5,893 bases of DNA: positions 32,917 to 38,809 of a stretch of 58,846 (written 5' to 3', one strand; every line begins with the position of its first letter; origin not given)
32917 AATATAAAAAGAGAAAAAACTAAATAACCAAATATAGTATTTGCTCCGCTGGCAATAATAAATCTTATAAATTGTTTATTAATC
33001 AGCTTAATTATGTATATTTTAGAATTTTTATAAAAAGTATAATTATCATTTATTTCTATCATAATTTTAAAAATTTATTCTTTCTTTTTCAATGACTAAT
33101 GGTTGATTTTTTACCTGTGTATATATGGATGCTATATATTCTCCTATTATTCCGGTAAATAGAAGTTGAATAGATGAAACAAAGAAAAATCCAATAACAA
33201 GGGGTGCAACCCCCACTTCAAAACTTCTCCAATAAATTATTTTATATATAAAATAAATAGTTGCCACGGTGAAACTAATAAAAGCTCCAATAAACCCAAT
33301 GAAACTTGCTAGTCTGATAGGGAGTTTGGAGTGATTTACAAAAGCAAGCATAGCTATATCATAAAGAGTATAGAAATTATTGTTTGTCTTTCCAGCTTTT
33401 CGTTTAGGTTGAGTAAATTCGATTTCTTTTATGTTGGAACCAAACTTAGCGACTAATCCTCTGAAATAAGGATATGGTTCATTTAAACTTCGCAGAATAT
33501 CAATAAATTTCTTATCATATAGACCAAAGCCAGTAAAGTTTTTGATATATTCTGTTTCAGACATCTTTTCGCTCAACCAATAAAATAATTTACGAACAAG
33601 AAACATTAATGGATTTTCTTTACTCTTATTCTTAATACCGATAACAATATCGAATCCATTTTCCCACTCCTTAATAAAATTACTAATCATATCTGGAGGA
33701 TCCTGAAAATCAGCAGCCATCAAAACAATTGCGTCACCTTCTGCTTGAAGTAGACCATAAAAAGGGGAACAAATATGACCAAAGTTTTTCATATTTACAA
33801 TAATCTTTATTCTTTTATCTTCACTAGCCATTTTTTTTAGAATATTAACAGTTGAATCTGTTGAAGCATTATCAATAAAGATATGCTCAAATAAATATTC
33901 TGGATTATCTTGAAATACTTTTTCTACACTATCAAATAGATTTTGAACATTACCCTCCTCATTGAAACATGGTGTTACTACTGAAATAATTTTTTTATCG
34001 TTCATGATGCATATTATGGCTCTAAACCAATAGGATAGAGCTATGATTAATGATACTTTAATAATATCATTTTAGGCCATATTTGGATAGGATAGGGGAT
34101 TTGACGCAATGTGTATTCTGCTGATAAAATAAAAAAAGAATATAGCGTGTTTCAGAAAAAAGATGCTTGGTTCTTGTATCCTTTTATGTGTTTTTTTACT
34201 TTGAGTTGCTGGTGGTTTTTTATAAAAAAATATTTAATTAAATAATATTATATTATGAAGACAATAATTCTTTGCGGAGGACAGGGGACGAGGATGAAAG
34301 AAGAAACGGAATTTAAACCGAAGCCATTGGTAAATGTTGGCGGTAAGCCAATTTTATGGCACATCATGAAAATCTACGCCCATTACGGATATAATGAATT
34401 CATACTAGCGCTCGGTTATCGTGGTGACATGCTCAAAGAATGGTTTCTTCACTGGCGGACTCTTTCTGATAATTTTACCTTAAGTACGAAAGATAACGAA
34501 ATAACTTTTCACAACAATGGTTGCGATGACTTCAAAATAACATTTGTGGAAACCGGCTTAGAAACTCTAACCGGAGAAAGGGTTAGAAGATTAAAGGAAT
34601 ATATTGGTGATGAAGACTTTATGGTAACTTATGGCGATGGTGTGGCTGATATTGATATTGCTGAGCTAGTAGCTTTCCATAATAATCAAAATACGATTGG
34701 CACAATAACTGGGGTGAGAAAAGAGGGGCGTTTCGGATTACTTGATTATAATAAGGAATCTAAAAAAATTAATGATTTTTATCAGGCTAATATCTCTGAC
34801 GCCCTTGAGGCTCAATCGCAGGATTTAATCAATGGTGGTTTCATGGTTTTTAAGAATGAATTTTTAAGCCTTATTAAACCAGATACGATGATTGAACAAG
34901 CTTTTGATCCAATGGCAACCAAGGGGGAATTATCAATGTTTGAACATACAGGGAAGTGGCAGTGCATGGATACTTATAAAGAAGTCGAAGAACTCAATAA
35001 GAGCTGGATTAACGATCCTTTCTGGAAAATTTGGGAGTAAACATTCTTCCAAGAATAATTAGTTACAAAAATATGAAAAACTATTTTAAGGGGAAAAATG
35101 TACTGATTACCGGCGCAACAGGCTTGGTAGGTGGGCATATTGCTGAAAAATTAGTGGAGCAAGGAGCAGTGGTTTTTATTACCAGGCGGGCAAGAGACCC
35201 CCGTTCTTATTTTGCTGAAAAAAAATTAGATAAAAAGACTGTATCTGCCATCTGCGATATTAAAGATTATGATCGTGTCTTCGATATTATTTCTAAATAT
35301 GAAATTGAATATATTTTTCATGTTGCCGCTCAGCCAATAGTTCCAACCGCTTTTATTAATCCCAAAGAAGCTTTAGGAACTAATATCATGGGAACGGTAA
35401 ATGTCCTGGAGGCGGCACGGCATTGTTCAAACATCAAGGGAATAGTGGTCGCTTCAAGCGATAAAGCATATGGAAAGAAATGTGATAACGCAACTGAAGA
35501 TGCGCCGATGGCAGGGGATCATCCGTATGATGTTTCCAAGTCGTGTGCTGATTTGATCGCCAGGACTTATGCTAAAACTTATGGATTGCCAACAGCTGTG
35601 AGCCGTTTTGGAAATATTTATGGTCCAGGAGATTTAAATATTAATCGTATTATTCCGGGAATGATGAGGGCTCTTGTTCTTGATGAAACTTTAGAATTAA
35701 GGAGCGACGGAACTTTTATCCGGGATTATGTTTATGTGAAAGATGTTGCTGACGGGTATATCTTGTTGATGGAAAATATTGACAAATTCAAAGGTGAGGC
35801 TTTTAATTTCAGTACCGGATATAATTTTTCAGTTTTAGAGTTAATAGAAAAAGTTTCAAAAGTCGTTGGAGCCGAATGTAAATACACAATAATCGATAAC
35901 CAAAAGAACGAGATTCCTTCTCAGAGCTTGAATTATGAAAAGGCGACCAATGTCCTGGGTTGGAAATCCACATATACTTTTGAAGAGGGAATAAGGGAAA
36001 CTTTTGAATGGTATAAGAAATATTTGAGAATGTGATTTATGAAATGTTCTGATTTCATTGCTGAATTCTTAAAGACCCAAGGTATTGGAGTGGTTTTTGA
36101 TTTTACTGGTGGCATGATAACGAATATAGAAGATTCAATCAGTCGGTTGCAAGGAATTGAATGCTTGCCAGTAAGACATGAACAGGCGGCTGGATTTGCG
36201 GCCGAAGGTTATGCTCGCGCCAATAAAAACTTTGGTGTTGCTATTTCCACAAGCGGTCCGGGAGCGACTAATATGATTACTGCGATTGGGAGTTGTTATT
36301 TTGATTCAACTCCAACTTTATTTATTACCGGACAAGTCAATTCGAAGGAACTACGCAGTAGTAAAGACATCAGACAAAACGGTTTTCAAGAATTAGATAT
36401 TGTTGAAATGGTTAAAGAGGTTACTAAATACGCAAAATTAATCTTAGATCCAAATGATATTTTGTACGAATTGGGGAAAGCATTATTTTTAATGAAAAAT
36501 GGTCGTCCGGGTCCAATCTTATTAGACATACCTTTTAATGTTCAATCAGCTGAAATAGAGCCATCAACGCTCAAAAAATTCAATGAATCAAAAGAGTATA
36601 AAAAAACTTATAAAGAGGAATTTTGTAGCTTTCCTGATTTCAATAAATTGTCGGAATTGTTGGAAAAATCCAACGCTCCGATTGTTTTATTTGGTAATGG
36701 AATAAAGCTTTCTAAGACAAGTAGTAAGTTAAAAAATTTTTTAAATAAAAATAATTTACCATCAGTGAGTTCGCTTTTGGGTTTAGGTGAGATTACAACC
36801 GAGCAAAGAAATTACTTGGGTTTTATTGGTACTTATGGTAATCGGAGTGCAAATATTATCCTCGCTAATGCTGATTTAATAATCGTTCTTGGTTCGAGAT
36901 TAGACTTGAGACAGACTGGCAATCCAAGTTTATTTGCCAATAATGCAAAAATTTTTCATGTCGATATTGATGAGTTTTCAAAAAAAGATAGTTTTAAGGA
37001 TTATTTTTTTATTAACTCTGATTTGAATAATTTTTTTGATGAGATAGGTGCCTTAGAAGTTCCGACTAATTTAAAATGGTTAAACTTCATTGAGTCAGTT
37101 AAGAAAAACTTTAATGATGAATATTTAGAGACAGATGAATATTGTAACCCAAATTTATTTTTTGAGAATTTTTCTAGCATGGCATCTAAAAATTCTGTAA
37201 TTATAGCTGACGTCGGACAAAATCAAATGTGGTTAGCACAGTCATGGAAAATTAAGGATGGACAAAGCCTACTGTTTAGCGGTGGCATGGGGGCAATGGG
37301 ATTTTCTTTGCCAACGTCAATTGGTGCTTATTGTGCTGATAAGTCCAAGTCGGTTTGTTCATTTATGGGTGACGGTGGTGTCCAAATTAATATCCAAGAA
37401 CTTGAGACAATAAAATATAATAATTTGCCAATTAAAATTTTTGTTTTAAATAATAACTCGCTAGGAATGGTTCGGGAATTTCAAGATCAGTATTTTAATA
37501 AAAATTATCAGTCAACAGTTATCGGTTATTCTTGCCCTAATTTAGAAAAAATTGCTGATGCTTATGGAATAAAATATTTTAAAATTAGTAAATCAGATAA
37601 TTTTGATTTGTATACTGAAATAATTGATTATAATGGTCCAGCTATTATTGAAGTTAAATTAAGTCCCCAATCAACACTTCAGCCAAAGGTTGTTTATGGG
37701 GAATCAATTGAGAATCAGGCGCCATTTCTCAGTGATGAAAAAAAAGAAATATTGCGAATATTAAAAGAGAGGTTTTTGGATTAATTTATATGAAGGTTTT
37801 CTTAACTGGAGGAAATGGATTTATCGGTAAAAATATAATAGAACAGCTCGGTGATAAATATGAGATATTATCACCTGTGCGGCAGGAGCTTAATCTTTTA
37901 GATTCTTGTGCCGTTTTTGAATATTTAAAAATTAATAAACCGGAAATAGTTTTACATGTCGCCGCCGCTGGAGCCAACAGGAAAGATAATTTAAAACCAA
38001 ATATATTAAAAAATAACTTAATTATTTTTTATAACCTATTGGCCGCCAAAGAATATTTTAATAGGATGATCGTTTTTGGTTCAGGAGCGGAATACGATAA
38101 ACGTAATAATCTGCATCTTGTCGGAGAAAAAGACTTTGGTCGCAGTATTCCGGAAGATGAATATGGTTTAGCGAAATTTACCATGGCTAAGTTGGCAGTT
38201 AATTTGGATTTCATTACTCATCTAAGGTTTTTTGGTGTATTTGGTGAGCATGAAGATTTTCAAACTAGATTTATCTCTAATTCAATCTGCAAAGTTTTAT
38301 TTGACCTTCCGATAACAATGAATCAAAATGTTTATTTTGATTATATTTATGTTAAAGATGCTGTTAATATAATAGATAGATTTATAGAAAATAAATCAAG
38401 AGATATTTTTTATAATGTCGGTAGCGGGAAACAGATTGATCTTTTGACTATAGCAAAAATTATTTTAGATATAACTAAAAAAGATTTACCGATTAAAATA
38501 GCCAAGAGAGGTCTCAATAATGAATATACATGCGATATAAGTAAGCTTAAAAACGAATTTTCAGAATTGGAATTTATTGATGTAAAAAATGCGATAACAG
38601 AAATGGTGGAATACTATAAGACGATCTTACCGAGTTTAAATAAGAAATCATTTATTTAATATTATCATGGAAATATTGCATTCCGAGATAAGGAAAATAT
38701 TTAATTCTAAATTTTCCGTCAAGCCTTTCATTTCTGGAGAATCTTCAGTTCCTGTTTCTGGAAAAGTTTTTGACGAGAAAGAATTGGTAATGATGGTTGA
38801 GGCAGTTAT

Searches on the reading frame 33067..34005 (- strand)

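Call 6: search_protein_families(library=pfam, proteins=[window:33067-34005:-], max_evalue=0.001)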
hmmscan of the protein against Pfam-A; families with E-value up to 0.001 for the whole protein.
window:33067-34005:- (312 aa): 2 families
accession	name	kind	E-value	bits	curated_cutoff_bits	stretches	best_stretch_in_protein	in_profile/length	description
PF00535.33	Glycos_transf_2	-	7.5e-25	88.2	23.3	1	8-133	1-123/168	Glycosyl transferase family 2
PF10111.15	Glyco_tranf_2_2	-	0.00049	20.1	27.3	1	8-112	1-104/276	Glycosyltransferase like family 2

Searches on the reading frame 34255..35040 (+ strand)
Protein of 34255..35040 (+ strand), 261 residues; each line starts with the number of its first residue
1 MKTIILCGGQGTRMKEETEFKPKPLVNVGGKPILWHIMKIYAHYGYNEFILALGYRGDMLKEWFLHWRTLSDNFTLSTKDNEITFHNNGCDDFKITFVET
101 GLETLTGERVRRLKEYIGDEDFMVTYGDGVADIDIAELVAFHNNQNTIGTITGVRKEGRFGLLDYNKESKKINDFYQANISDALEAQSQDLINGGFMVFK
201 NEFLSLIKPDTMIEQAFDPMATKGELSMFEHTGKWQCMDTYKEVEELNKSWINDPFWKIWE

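Call 6: search_protein_families(library=pfam, proteins=[window:34255-35040:+], max_evalue=0.001)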
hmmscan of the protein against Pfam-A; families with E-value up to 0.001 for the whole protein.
window:34255-35040:+ (261 aa): 2 families
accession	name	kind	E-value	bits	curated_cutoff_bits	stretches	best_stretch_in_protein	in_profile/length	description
PF00483.29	NTP_transferase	-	2.7e-12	47.3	21.2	1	2-207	1-188/245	Nucleotidyl transferase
PF12804.13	NTP_transf_3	-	1.5e-07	32.2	27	1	4-56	2-49/160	MobA-like NTP transferase domain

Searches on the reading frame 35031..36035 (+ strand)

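Call 6: search_protein_families(library=pfam, proteins=[window:35031-36035:+], max_evalue=0.001)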
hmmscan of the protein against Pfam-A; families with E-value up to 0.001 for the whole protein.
window:35031-36035:+ (334 aa): 9 families
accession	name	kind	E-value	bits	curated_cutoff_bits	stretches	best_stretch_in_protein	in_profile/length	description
PF16363.11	GDP_Man_Dehyd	-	1.1e-50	173.4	27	1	25-324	1-332/332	GDP-mannose 4,6 dehydratase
PF01370.27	Epimerase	-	1.5e-50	172.3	20.9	1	24-259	1-238/240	NAD dependent epimerase/dehydratase family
PF02719.21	Polysacc_synt_2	-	3.3e-23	82.8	20.2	1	24-284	1-252/293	Polysaccharide biosynthesis protein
PF01073.25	3Beta_HSD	-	1.1e-15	57.9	22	1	25-253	1-235/280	3-beta hydroxysteroid dehydrogenase/isomerase family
PF07993.18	NAD_binding_4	-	6.1e-14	52.2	20.1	1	91-215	88-229/258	Male sterility protein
PF04321.23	RmlD_sub_bind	-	4.6e-09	36.2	27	1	23-280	2-232/287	RmlD substrate binding domain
PF05368.20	NmrA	-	5.7e-07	29.9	27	0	22-79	3-59/298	NmrA-like family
PF00106.31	adh_short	-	8.6e-06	25.8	26.6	1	22-100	1-86/195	short chain dehydrogenase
PF08659.16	KR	-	3.3e-05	24.3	22.6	1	24-143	3-136/180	KR domain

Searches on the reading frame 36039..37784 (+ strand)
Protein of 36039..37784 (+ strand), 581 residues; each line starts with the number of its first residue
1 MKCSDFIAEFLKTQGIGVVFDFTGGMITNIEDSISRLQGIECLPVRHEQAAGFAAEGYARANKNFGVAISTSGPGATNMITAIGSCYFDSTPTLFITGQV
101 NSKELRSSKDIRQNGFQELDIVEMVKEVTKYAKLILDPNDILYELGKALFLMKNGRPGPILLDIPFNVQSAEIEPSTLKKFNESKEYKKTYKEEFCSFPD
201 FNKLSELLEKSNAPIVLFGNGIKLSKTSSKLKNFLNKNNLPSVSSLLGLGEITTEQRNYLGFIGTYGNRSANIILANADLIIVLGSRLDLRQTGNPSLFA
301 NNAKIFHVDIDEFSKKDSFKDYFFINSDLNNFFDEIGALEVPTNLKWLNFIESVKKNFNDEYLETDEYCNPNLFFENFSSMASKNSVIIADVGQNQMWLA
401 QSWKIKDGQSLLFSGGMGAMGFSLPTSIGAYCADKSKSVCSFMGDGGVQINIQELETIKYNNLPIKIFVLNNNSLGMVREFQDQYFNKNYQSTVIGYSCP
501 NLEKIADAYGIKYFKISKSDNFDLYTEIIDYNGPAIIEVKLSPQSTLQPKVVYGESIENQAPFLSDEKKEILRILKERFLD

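Call 24: search_protein_families(library=pfam, proteins=[window:36039-37784:+], max_evalue=0.0001)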
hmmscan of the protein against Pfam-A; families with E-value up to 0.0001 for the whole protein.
window:36039-37784:+ (581 aa): 3 families
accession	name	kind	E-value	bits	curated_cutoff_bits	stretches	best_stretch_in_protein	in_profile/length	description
PF02775.26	TPP_enzyme_C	-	3.1e-37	128.1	21.9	1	391-539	1-151/151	Thiamine pyrophosphate enzyme, C-terminal TPP binding domain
PF02776.23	TPP_enzyme_N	-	1.1e-31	109.6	26.8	1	1-124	1-119/119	Thiamine pyrophosphate enzyme, N-terminal TPP binding domain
PF00205.28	TPP_enzyme_M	-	1.3e-25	90.1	30.4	1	202-334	2-135/137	Thiamine pyrophosphate enzyme, central domain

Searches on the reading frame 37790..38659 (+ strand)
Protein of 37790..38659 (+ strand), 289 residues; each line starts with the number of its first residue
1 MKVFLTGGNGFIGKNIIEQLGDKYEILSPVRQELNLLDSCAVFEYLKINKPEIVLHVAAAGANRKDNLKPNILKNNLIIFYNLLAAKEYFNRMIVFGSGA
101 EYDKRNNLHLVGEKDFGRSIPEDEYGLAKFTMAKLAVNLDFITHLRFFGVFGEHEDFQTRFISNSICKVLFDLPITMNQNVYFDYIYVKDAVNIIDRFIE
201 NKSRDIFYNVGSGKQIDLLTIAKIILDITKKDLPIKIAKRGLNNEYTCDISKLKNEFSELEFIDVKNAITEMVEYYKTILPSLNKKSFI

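Call 24: search_protein_families(library=pfam, proteins=[window:37790-38659:+], max_evalue=0.0001)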
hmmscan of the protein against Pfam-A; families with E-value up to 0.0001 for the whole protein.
window:37790-38659:+ (289 aa): 3 families
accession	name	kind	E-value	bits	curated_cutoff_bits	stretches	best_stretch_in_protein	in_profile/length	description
PF01370.27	Epimerase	-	4.9e-26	92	20.9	1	3-211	1-240/240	NAD dependent epimerase/dehydratase family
PF04321.23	RmlD_sub_bind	-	8.3e-08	32.1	27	1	1-60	1-61/287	RmlD substrate binding domain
PF16363.11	GDP_Man_Dehyd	-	1.2e-07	32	27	0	33-223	58-260/332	GDP-mannose 4,6 dehydratase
